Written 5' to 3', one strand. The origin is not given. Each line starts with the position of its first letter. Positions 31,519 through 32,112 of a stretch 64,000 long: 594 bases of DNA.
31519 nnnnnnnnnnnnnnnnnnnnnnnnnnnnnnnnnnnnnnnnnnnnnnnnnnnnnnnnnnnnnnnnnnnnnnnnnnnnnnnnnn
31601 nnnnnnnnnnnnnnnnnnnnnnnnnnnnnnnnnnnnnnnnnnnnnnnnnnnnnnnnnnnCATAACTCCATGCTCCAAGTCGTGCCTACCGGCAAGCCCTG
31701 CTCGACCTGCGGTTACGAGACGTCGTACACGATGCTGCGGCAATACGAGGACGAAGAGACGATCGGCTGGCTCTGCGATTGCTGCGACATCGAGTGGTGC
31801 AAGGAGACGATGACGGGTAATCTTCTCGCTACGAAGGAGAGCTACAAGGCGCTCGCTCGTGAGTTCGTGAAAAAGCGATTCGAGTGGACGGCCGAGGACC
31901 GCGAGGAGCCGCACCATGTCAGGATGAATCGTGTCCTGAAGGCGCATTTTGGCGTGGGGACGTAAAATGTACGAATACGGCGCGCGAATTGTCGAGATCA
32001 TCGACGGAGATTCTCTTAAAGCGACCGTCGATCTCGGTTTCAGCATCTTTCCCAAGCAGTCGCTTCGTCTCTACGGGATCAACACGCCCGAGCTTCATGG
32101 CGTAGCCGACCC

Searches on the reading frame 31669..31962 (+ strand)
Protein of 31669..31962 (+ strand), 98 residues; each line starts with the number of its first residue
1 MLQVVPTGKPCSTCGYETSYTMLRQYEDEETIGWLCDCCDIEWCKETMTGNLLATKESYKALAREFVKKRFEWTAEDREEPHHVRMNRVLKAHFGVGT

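Call 69: search_protein_families(library=pfam, max_evalue=0.1, proteins=[window:31669-31962:+])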
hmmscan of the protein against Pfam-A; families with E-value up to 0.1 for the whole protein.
window:31669-31962:+ (98 aa): 1 family
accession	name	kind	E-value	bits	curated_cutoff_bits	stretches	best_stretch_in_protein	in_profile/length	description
PF08557.15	Lipid_DES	-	0.0085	16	23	1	70-93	4-25/37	Sphingolipid Delta4-desaturase (DES)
